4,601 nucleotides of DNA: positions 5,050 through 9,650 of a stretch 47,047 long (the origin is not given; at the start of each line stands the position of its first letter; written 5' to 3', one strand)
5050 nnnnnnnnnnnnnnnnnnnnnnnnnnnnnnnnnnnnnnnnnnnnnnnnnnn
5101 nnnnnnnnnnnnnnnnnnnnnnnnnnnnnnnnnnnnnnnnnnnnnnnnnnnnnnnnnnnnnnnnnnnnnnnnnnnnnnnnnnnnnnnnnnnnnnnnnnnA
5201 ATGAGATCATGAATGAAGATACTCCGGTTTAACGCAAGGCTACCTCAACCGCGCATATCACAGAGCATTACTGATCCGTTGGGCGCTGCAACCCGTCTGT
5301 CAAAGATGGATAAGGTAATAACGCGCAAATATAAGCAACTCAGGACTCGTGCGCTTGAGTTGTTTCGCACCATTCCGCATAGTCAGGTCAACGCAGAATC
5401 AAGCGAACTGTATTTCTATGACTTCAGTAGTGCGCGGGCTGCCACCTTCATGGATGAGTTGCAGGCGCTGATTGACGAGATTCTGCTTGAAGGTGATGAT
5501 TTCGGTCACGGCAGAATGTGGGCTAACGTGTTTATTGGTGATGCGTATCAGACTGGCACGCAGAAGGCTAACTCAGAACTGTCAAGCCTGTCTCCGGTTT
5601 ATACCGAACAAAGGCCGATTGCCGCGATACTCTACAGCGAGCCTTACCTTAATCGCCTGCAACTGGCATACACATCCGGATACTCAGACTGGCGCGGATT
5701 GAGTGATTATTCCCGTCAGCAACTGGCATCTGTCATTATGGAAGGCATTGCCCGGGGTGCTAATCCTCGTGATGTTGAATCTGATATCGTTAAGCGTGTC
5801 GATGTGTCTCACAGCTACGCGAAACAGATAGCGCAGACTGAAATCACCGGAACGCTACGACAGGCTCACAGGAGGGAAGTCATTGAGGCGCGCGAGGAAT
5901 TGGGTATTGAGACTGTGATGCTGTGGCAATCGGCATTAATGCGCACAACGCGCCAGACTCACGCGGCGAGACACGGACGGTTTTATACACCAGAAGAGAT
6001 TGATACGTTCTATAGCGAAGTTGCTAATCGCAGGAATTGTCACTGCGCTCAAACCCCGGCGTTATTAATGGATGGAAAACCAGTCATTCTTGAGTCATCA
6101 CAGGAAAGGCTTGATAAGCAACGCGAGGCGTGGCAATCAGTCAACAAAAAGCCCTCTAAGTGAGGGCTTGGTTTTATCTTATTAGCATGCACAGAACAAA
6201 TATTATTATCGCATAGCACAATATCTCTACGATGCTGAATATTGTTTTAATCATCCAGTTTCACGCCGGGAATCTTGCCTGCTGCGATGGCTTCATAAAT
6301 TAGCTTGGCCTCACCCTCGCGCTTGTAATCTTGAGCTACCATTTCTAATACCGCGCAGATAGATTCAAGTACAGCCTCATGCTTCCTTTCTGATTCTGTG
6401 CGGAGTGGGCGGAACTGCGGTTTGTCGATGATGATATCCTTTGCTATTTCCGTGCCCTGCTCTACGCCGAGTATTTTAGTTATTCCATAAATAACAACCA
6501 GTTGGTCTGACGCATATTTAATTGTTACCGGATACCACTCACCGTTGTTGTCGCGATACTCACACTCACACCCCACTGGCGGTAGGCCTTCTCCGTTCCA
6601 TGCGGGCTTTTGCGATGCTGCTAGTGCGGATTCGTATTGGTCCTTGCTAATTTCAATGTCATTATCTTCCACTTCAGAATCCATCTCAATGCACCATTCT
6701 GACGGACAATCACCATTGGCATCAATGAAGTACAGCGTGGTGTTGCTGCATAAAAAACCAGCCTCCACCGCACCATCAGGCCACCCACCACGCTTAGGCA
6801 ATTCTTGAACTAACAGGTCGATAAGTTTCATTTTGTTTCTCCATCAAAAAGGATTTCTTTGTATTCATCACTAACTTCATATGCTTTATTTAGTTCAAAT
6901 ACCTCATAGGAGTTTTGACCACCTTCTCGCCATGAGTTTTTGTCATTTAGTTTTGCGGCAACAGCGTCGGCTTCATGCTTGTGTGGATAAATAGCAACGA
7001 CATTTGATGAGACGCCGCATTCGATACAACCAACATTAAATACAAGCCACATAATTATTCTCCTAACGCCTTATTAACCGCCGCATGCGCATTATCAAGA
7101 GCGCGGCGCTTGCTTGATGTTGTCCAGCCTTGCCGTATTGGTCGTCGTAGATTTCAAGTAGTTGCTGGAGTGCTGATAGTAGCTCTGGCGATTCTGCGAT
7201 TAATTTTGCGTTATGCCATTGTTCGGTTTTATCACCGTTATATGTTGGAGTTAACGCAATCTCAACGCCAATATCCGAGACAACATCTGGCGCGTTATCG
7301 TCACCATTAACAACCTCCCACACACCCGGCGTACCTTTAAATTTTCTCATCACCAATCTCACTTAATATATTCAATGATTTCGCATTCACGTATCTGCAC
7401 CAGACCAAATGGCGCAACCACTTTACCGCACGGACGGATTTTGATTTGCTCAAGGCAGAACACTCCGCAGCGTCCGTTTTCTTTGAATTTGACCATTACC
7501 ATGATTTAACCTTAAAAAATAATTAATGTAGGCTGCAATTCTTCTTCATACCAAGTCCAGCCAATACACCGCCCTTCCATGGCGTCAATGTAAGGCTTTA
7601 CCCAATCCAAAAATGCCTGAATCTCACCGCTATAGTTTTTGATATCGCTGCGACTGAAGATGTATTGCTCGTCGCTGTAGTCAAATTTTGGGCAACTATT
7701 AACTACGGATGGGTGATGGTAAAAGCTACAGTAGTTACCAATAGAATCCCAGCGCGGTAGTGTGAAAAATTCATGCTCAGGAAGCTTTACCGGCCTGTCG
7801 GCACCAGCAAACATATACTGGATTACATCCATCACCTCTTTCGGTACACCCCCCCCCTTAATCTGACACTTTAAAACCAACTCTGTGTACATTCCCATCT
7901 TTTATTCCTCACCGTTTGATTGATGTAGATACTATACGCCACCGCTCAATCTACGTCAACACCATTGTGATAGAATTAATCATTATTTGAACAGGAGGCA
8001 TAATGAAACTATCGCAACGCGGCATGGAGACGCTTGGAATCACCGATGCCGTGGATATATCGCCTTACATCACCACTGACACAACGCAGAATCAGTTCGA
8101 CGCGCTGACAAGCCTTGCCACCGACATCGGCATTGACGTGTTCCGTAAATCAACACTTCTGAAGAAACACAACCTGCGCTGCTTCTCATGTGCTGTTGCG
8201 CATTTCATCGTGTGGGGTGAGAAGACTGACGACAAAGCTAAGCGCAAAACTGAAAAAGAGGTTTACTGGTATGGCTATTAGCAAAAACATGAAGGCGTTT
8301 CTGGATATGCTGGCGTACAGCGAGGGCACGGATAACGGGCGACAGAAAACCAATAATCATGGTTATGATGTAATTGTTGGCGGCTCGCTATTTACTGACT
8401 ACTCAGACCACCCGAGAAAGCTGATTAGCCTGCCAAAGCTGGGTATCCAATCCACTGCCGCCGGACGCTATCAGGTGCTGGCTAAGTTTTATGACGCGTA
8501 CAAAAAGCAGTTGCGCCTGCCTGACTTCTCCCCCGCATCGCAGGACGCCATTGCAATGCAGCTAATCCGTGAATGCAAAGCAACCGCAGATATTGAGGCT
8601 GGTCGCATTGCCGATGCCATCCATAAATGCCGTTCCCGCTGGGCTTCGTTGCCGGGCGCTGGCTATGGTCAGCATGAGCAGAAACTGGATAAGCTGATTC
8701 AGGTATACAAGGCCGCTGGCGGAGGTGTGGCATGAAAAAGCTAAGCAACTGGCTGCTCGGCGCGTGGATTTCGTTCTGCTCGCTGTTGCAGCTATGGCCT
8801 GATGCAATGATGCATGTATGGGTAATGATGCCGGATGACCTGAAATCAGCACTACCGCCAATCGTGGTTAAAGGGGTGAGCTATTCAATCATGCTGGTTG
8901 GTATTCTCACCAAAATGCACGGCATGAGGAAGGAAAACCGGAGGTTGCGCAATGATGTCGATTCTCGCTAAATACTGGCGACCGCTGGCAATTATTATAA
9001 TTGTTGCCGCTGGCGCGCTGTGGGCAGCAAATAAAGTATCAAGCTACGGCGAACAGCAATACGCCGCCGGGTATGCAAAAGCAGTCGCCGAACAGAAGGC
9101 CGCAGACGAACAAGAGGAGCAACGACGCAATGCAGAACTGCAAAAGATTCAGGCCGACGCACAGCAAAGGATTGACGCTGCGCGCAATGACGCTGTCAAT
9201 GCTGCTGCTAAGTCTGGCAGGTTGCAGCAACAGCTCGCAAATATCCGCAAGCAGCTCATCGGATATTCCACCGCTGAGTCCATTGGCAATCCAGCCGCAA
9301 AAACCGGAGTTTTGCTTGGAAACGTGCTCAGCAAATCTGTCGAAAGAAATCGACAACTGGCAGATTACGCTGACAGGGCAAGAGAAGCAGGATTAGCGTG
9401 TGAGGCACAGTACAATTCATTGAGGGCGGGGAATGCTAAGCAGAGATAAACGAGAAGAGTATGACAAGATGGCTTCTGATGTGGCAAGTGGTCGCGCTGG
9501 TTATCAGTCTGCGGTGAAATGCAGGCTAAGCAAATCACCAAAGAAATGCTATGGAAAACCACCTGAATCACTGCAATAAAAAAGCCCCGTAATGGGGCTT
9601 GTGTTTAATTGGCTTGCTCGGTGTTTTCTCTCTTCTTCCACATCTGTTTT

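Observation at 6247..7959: Five-gene leftward cassette of unknown function between head-morphogenesis and lysis genes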

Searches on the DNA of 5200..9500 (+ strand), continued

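Call 51: get_annotated_region(hit=H124, flank=600)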
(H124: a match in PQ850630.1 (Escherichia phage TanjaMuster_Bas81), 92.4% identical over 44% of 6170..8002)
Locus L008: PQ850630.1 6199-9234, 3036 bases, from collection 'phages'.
description: Escherichia phage TanjaMuster_Bas81, complete genome.
organism: Escherichia phage TanjaMuster_Bas81 (NCBI taxid 3398437)
taxonomy: Viruses; Duplodnaviria; Heunggongvirae; Uroviricota; Caudoviricetes
host: Escherichia coli; source: sewage plant inflow; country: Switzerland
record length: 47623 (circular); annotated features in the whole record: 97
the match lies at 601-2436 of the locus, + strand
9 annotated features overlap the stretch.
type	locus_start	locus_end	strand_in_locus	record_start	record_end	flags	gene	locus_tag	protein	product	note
CDS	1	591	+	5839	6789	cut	-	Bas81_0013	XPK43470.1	head morphogenesis protein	head and packaging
CDS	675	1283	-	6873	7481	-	-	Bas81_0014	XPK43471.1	hypothetical protein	-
CDS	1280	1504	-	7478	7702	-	-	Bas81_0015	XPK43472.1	hypothetical protein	-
CDS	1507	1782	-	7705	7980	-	-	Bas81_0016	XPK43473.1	hypothetical protein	-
CDS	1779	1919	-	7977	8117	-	-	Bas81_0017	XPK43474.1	hypothetical protein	-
CDS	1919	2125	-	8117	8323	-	-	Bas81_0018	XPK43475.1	hypothetical protein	-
CDS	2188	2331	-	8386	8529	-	-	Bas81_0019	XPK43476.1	hypothetical protein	-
CDS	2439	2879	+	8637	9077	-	-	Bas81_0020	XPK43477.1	endolysin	lysis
CDS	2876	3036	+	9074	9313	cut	-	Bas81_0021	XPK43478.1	holin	lysis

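Call 52: get_annotated_region(hit=H131, flank=600)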
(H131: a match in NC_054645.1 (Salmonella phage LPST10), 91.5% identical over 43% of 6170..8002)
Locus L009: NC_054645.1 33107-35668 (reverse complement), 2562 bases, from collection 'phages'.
description: Salmonella phage LPST10, complete genome.
organism: Salmonella phage LPST10 (NCBI taxid 1973454)
taxonomy: Viruses; Duplodnaviria; Heunggongvirae; Uroviricota; Caudoviricetes; Skatevirus; Skatevirus LPST10
host: Salmonella enterica serovar Typhimurium ATCC 14028; source: sewage; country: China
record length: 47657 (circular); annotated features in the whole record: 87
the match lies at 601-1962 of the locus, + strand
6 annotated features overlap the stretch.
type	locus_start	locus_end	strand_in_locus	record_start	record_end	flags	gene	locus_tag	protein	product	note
CDS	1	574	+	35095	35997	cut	-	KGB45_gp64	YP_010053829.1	hypothetical protein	-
CDS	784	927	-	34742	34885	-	-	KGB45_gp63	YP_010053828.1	hypothetical protein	-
CDS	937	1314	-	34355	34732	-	-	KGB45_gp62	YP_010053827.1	hypothetical protein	-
CDS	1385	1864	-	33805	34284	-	-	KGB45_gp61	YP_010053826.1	HNH endonuclease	-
CDS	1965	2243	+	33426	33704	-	-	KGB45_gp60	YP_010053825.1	endolysin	lysozyme (muraminidase)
CDS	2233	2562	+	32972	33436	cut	-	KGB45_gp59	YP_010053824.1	endolysin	-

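Call 53: get_annotated_region(hit=H123, flank=600)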
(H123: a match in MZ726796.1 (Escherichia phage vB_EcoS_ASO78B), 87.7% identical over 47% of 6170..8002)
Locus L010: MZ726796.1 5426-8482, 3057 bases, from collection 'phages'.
description: Escherichia phage vB_EcoS_ASO78B, complete genome.
organism: Escherichia phage vB_EcoS_ASO78B (NCBI taxid 2873449)
taxonomy: Viruses; Duplodnaviria; Heunggongvirae; Uroviricota; Caudoviricetes
host: Escherichia coli O78 Strain ECL23026; source: waste water treatment plant; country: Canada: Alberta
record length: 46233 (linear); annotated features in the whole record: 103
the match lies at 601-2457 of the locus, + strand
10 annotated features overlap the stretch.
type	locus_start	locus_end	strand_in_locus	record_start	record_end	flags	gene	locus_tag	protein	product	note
CDS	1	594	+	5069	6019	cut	-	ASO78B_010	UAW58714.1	head assembly protein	similar to ref |YP_001742042.1| putative head assembly protein [Salmonella phage Vi II-E1] and YP_009322724.1 head ...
regulatory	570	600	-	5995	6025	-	-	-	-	terminator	rho-independent terminator predicted by TranstermHPv2.09 and WebGeSTer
regulatory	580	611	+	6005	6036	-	-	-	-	terminator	rho-independent terminator predicted by WebGeSTer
CDS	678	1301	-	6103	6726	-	-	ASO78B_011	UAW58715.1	hypothetical protein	similar to |EGM9390223.1|hypothetical protein [Salmonella enterica]; pVOG family VOG2069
CDS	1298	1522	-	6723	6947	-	-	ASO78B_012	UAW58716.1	hypothetical protein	similar to |QBZ71466.1| hypothetical protein [Salmonella phage Akira] and less similar to |DAE49000.1|hypothetical ...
CDS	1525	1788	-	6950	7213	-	-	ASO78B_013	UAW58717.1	hypothetical protein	partially similar to |AVP40253.1| hypothetical protein vBEcoSSa179w3YLVW_00068 [Escherichia phage vB_EcoS Sa179lw] and ...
CDS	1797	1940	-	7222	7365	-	-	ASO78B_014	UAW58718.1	hypothetical protein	similar to ref |YP_009322729.1| hypothetical protein [Salmonella phage IME207]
CDS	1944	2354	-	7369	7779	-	-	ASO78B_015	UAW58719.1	hypothetical protein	similar to |DAE34217.1| hypothetical protein [Siphoviridae sp.] and partially similar to ref |YP_009787790.1| ...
CDS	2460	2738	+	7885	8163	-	-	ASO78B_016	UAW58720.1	lysozyme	similar to ref |YP_001742043.1| putative lysozyme [Salmonella phage Vi II-E1]; pVOG family VOG4565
CDS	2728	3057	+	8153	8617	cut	-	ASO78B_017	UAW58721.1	lysozyme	similar to ref |YP_009322207.1| lysin [Salmonella phage 64795_sal3] and ref |YP_001742044.1| lysozyme [Salmonella phage ...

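Call 54: get_annotated_region(hit=H126, flank=600)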
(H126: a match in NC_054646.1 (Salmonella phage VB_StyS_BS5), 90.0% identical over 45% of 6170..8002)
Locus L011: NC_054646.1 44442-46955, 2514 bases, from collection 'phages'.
description: Salmonella phage VB_StyS_BS5, complete genome.
organism: Salmonella phage VB_StyS_BS5 (NCBI taxid 2686071)
taxonomy: Viruses; Duplodnaviria; Heunggongvirae; Uroviricota; Caudoviricetes; Skatevirus; Skatevirus BS5
host: Salmonella sp.; source: -; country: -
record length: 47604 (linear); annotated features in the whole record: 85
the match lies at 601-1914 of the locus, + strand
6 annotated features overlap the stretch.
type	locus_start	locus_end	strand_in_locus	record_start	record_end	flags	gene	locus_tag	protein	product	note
CDS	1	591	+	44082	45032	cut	-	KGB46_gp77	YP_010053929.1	head morphogenesis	-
CDS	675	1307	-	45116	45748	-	-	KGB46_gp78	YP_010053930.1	hypothetical protein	-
CDS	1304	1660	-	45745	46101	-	-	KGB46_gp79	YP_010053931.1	hypothetical protein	-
CDS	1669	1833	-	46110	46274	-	-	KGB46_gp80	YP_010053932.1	hypothetical protein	-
CDS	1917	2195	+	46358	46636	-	-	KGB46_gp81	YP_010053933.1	endolysin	-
CDS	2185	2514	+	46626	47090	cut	-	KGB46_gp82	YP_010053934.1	endolysin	-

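Call 70: search_dna_similar(query=L006:393-2293:+, collection=phages, mode=near, max_rows=60, rows=spread)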
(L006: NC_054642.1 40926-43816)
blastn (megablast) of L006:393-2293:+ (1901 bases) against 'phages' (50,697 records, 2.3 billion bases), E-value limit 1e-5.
Records with a match: 152; places in all: 155; records where one place covers at least 80% of the query: 13.
Best place of each record, by identity: >=99% 70; 95-99% 9; 90-95% 68; 80-90% 5.
By first word of the organism name: Salmonella 124; Escherichia 20; Shigella 4; Klebsiella 2; Citrobacter 1; Acinetobacter 1.
By host as written in the record: - 70; Escherichia coli 10; Salmonella enterica subsp. enterica serovar Typhimurium 9; Salmonella sp. 8; Salmonella enterica 6; Klebsiella pneumoniae 4; Salmonella enterica subsp. enterica serovar Enteritidis 4; Salmonella enterica subsp. enterica serovar Typhimurium ST19 3; and 27 more.
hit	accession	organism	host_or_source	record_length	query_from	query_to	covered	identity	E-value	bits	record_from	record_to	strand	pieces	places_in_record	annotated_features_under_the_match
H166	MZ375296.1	Salmonella phage seszw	-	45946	1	1901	100%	100.0%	0e+0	3602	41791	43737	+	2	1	hypothetical protein (x6)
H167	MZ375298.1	Salmonella phage seszw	-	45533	1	1901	100%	100.0%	0e+0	3511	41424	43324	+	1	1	hypothetical protein (x6)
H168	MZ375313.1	Salmonella phage seszw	-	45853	1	1901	100%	100.0%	0e+0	3511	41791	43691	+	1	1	hypothetical protein (x6)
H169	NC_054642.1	Salmonella phage Seszw_1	Salmonella enterica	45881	1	1901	100%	100.0%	0e+0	3511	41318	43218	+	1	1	hypothetical protein (x6)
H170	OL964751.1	Salmonella phage seszw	-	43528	1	1901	95%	99.9%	0e+0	3329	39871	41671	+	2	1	hypothetical protein (x6)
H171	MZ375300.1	Salmonella phage seszw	-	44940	1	1901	72%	99.9%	0e+0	2540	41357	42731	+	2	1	hypothetical protein (x5)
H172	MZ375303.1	Salmonella phage seszw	-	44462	1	1901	72%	99.9%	0e+0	2540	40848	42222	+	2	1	hypothetical protein (x5)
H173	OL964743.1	Salmonella phage seszw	-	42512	1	1901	72%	99.9%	0e+0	2540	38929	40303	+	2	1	hypothetical protein (x5)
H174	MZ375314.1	Salmonella phage seszw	-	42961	60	1901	69%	99.9%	0e+0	2523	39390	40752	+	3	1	hypothetical protein (x5)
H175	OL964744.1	Salmonella phage seszw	-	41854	181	1901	63%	99.8%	0e+0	2203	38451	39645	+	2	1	hypothetical protein (x4)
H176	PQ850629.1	Escherichia phage SusanneMuster_Bas79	Escherichia coli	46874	209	1901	40%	94.3%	2e-172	1172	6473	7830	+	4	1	hypothetical protein (x4)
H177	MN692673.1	Salmonella phage VB_StyS_BS5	Salmonella sp.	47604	209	1513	38%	95.5%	0e+0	1160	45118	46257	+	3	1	hypothetical protein (x3)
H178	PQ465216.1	Salmonella phage BUCT_XGG_PSM_3377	Salmonella enterica subsp. enterica ...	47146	518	1901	37%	92.0%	0e+0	1001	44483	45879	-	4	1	hypothetical protein (x5)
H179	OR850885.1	Salmonella phage S.Kent 1-2-1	Salmonella enterica subsp. enterica ...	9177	725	1437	38%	88.5%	0e+0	863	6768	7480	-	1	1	record has no annotation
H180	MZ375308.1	Salmonella phage seszw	-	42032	997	1901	31%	100.0%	0e+0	1104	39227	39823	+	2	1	hypothetical protein (x2)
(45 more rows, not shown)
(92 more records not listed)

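Call 99: search_rna_families(source=window, start=5900, end=8300, threshold=evalue, max_evalue=1)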
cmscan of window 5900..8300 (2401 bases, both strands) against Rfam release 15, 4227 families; matches with E-value up to 1: 2.
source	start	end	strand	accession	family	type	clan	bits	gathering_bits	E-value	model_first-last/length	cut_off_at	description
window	6143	6215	-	RF01859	Phe_leader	Cis-reg; leader;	-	24.4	55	0.38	1-125/125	no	Phenylalanine leader peptide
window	6143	6204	-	RF00513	Trp_leader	Cis-reg; leader;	-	22.2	41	0.19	1-100/100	no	Tryptophan operon leader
